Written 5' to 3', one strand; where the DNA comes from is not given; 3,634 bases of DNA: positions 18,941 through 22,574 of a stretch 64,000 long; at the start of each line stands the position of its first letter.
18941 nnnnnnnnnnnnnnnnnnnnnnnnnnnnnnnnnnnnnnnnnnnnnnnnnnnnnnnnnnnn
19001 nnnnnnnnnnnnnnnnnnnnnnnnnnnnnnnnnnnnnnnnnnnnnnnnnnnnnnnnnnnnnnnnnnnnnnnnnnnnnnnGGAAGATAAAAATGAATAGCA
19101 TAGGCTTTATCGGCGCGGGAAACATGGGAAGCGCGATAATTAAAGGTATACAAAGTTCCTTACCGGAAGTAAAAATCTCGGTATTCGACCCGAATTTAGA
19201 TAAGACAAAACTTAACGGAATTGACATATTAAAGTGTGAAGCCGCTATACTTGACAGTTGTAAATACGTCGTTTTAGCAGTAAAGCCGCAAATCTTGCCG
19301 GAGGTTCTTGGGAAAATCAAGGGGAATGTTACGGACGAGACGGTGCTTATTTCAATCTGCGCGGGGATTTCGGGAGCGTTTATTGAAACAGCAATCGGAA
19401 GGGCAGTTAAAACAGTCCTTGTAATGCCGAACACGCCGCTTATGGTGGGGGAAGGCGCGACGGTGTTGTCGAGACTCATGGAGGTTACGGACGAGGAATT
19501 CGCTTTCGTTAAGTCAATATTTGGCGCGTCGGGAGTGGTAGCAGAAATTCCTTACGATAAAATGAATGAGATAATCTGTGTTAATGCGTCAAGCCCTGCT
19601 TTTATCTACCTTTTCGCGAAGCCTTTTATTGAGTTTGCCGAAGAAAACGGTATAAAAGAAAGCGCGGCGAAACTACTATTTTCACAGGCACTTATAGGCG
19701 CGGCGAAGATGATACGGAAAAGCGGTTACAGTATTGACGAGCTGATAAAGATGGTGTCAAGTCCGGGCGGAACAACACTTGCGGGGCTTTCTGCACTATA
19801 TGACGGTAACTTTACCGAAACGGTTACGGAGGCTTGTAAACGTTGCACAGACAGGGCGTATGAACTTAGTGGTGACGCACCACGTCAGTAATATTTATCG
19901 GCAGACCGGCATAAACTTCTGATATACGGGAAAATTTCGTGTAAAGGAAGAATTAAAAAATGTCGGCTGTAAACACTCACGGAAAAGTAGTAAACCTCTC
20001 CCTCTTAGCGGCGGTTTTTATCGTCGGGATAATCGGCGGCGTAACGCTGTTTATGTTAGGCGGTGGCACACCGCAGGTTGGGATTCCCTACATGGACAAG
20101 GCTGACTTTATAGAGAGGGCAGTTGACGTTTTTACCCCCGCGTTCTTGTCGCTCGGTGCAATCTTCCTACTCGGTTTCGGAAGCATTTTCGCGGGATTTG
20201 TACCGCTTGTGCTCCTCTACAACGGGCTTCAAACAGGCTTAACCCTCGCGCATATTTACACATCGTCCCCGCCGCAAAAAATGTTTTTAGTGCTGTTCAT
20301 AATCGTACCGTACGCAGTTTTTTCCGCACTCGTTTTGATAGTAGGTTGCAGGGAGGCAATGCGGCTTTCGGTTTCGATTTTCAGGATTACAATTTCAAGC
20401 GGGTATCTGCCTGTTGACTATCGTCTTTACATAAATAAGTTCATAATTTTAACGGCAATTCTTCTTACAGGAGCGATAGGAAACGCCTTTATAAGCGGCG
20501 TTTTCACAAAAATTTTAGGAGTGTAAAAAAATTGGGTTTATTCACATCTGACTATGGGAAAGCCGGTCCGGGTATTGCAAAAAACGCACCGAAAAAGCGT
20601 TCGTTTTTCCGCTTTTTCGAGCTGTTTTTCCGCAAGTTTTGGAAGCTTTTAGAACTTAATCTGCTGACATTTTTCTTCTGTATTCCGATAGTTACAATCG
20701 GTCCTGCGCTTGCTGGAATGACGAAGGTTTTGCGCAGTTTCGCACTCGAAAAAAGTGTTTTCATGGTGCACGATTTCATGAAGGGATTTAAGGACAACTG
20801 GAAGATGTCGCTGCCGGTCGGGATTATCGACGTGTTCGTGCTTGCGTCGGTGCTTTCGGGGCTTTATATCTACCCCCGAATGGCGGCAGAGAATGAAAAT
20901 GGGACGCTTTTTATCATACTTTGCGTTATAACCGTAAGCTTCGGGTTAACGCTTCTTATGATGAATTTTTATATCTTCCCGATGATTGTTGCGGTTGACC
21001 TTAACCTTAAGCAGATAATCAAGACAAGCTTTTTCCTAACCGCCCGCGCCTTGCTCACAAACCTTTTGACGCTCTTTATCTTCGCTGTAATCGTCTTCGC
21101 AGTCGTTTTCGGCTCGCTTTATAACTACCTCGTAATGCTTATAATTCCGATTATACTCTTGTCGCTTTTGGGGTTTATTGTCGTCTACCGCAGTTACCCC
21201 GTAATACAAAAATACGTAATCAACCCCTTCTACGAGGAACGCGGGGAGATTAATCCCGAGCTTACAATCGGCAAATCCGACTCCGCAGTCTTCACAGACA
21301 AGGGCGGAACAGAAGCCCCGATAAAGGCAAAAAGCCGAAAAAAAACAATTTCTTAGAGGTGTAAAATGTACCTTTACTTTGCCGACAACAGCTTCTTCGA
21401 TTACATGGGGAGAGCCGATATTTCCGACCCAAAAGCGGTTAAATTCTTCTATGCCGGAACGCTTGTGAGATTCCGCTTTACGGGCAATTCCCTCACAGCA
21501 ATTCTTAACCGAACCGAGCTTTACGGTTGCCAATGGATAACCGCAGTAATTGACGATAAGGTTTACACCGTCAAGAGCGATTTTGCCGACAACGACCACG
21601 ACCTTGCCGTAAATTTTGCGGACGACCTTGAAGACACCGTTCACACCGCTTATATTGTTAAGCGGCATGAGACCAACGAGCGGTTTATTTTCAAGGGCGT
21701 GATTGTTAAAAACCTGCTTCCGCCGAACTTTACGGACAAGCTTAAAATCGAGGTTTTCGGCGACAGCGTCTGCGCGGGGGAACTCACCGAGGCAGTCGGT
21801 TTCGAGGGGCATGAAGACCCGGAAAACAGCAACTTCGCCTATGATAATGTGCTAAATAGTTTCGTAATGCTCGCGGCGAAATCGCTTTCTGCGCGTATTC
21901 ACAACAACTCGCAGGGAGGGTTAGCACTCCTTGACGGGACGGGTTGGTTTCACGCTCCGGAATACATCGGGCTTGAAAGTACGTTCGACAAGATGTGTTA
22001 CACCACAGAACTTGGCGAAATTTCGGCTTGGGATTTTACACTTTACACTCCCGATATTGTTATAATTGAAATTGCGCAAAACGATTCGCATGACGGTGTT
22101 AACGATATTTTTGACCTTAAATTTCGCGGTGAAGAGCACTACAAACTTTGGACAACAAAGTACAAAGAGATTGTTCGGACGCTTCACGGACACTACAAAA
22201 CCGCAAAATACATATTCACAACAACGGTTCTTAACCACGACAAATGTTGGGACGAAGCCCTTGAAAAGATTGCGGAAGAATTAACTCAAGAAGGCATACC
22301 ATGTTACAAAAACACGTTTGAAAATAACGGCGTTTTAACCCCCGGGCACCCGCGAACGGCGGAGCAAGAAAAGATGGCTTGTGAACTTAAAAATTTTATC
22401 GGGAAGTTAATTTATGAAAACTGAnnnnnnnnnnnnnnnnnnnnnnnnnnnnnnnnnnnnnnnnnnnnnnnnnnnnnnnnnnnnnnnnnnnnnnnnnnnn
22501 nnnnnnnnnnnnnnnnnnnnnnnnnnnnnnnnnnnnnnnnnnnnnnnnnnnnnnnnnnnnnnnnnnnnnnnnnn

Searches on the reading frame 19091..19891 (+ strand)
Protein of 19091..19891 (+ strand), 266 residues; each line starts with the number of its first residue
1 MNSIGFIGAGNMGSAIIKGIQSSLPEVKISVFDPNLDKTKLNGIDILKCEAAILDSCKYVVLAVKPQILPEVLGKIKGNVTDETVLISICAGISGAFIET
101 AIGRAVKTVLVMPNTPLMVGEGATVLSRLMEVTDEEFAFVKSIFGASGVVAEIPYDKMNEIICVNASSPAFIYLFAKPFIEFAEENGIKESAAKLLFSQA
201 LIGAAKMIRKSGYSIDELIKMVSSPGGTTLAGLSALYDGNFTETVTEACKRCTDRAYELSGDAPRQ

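Call 53: search_protein_families(library=pfam, proteins=[window:19091-19891:+], max_evalue=0.00001)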
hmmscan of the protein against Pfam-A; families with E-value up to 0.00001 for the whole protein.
window:19091-19891:+ (266 aa): 2 families
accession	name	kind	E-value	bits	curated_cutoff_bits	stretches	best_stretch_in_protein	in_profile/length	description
PF14748.11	P5CR_dimer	-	3.6e-27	95.1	25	1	157-259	3-105/105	Pyrroline-5-carboxylate reductase dimerisation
PF03807.23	F420_oxidored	-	4.6e-12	46.8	21.6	1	4-92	2-94/94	NADP oxidoreductase coenzyme F420-dependent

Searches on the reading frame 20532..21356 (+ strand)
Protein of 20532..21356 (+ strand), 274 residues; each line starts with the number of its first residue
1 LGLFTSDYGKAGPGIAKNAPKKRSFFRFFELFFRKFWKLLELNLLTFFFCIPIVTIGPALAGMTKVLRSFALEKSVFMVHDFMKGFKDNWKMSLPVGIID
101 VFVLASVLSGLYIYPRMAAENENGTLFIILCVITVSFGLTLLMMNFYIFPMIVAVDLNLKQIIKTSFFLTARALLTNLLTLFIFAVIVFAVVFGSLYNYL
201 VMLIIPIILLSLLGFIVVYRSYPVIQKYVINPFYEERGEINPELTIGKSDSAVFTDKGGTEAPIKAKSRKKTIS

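Call 53: search_protein_families(library=pfam, proteins=[window:20532-21356:+], max_evalue=0.00001)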
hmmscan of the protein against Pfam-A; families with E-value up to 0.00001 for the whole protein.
window:20532-21356:+ (274 aa): 1 family
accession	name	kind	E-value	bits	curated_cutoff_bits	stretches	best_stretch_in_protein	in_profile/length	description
PF04854.19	DUF624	-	1.8e-09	38.1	24.2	1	42-105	4-71/77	Protein of unknown function, DUF624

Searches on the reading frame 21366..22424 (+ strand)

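Call 53: search_protein_families(library=pfam, proteins=[window:21366-22424:+], max_evalue=0.00001)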
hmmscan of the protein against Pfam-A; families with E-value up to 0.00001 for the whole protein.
window:21366-22424:+ (352 aa): 1 family
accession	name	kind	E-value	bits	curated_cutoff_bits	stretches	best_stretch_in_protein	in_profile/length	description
PF17996.7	CE2_N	-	7.1e-16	58.7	27.9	1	13-116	1-103/108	Carbohydrate esterase 2 N-terminal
